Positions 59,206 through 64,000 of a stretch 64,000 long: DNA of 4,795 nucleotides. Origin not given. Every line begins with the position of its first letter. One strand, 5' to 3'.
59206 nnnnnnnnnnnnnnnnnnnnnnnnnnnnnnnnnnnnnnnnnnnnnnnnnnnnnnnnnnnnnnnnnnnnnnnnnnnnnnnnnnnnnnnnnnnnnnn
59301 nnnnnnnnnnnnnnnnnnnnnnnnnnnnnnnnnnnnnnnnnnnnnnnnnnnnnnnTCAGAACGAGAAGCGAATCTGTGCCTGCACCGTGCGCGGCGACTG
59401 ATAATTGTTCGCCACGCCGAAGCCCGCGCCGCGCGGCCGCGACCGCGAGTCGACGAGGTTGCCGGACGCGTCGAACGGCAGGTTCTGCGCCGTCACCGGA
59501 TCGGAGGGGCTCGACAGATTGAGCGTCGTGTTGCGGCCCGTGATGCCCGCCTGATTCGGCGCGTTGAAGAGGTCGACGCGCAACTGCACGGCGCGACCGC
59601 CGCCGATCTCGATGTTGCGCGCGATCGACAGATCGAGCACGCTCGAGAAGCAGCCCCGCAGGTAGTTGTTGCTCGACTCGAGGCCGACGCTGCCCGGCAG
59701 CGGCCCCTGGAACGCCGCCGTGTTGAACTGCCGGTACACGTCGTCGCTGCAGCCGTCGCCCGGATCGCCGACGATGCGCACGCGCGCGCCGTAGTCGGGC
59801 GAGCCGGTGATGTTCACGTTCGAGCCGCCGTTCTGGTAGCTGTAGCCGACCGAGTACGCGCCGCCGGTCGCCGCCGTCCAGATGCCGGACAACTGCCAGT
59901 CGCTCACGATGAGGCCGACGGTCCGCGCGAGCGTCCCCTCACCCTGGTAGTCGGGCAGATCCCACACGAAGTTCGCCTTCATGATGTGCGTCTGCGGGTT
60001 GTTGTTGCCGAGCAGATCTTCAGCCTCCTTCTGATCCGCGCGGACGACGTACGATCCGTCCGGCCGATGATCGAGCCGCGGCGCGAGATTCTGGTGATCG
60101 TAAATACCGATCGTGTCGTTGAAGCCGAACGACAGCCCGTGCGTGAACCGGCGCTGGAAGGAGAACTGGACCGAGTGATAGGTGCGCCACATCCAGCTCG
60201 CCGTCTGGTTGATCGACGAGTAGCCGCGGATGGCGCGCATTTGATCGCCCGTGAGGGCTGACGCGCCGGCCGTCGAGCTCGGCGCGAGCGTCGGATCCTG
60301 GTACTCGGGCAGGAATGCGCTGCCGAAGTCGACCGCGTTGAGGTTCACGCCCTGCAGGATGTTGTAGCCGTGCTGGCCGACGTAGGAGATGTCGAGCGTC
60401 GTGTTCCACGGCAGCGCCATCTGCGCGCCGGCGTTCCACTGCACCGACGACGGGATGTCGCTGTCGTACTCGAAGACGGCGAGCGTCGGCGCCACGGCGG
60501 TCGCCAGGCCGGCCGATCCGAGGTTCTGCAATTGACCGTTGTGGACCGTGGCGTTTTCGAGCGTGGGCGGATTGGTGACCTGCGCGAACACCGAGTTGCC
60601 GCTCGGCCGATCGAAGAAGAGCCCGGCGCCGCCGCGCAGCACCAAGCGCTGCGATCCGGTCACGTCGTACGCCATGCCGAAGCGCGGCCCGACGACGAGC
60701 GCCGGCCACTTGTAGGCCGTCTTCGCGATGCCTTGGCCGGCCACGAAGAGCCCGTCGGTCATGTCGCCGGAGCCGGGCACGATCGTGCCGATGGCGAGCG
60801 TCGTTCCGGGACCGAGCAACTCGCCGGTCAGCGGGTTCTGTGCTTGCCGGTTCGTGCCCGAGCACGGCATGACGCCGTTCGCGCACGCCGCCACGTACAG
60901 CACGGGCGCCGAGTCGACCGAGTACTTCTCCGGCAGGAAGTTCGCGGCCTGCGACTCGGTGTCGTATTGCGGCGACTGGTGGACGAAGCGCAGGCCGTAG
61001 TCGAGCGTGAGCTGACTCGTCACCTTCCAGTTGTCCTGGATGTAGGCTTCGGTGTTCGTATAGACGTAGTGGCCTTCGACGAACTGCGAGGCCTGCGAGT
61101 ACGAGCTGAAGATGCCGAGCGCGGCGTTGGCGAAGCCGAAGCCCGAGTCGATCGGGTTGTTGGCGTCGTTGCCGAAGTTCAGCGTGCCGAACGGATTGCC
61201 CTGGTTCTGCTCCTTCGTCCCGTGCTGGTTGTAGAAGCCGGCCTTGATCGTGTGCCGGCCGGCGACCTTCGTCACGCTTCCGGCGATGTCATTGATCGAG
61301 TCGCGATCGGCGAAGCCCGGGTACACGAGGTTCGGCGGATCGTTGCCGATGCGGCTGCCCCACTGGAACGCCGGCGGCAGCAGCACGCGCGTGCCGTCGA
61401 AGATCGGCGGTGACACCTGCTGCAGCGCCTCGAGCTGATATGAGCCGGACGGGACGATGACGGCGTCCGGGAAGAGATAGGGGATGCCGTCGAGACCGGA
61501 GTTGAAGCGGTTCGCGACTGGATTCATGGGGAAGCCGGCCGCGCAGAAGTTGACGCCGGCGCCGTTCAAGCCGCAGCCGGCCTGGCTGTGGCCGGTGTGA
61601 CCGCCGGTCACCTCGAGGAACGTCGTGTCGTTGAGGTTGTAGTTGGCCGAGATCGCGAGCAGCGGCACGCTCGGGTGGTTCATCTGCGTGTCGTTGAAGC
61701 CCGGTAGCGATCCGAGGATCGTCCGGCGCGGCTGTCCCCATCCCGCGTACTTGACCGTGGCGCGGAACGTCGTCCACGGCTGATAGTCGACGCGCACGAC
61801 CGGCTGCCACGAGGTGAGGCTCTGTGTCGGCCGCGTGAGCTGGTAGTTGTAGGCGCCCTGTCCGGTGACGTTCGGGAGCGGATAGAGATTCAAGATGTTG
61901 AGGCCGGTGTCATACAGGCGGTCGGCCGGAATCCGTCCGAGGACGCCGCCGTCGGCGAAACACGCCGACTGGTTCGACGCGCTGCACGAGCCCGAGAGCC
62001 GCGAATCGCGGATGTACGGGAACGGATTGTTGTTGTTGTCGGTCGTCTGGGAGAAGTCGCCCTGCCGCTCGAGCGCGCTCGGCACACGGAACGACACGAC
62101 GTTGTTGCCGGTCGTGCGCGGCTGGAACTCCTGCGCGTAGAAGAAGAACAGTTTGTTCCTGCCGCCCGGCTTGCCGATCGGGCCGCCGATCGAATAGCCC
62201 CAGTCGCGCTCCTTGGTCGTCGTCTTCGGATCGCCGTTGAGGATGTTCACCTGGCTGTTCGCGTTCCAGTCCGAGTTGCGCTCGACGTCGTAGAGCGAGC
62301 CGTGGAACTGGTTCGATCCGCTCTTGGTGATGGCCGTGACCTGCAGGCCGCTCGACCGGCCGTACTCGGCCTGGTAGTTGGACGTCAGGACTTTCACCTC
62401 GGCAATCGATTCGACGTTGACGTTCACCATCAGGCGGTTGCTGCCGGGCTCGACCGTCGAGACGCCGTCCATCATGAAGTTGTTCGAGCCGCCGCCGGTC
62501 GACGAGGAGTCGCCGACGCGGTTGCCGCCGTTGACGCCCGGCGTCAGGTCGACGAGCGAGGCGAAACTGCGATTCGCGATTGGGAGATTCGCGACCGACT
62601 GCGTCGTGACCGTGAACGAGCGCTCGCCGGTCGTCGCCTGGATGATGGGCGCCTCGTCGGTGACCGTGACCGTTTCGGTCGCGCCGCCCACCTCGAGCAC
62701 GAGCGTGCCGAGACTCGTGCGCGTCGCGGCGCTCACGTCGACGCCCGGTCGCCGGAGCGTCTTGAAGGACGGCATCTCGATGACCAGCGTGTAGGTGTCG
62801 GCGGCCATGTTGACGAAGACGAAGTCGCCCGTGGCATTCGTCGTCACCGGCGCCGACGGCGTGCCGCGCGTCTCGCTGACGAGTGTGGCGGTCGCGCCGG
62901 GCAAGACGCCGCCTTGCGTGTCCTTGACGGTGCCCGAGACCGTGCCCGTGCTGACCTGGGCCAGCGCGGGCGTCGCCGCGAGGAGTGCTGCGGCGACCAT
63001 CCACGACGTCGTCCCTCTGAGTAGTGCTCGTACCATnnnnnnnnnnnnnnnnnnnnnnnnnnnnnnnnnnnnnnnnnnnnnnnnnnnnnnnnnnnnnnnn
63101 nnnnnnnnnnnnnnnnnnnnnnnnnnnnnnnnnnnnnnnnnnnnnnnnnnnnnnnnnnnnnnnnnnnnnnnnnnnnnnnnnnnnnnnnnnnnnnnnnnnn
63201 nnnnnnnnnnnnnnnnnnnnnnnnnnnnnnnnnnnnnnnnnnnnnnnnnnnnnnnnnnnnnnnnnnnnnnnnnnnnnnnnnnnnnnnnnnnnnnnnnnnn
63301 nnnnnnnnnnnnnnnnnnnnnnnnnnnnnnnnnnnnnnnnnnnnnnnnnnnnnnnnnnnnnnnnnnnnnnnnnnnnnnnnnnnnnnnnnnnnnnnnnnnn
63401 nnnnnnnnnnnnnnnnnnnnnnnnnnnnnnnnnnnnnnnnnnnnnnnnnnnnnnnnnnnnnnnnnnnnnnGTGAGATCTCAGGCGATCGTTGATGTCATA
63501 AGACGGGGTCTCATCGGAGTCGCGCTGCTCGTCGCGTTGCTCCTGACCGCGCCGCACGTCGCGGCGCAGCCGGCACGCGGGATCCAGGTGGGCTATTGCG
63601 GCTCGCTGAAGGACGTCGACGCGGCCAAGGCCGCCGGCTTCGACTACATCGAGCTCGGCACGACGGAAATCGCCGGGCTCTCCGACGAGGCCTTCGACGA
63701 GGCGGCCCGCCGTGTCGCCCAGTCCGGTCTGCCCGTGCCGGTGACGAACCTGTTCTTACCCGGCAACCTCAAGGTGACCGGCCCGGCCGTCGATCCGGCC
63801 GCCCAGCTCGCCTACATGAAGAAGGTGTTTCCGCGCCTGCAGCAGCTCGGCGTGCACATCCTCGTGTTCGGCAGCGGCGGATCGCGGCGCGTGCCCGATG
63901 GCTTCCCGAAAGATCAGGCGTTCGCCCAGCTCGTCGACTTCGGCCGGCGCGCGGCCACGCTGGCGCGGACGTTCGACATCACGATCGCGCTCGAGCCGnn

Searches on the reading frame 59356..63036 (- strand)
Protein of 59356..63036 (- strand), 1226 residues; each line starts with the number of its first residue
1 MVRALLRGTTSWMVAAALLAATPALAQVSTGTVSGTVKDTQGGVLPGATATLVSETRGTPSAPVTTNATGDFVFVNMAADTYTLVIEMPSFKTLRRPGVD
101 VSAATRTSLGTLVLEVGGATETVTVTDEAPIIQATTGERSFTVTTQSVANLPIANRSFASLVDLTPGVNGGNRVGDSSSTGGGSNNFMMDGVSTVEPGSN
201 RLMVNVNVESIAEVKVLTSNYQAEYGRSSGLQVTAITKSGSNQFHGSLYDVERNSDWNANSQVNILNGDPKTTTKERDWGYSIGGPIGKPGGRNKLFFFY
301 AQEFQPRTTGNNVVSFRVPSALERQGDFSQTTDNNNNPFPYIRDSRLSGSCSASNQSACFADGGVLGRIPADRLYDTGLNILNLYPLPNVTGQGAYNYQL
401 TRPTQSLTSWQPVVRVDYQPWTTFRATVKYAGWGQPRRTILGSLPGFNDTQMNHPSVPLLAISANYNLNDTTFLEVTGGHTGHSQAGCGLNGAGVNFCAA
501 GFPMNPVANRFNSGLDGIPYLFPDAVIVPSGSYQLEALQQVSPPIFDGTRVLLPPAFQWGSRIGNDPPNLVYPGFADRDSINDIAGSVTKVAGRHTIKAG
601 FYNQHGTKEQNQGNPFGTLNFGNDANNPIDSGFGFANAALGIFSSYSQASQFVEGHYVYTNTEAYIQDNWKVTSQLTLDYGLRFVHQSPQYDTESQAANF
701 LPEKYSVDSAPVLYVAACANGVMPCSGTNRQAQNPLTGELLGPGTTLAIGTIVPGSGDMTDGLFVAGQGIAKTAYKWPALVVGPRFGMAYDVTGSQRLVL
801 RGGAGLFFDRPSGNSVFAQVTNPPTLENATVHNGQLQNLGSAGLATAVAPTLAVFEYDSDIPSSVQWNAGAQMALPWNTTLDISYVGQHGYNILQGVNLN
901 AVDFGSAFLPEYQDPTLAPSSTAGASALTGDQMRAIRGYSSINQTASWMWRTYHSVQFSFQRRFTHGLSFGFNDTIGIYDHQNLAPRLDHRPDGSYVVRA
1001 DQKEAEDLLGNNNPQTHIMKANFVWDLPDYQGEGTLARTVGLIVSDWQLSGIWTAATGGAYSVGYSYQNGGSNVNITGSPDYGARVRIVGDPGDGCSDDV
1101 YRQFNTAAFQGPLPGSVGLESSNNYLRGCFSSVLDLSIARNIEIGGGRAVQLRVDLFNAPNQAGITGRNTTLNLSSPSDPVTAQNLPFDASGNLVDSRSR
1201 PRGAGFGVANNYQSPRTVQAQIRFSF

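Call 10: search_protein_families(library=pfam, proteins=[window:59356-63036:-])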
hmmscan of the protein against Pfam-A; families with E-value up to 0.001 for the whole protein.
window:59356-63036:- (1226 aa): 3 families
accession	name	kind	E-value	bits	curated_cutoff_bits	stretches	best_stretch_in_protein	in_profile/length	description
PF25183.1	OMP_b-brl_4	-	2.4e-127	427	30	1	236-1172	1-818/838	Outer membrane beta barrel domain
PF13620.12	CarboxypepD_reg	-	1.7e-14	54.3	32.3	1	32-112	1-79/82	Carboxypeptidase regulatory-like domain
PF13715.12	CarbopepD_reg_2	-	2.4e-06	27.9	32.2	1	33-96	1-60/88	CarboxypepD_reg-like domain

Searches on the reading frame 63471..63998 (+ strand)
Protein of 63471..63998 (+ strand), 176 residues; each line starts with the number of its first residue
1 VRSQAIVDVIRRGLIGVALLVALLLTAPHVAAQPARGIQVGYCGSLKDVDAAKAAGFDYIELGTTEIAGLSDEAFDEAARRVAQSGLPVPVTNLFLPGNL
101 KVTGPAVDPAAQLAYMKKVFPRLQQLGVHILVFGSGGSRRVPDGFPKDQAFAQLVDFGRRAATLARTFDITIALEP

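Call 25: search_protein_families(library=pfam, proteins=[window:63471-63998:+], max_evalue=0.00001)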
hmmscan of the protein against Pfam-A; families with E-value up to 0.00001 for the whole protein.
window:63471-63998:+ (176 aa): 1 family
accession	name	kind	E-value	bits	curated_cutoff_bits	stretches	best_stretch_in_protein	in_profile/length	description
PF01261.30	AP_endonuc_2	-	3.8e-14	53.4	31.1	1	49-176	1-126/249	Xylose isomerase-like TIM barrel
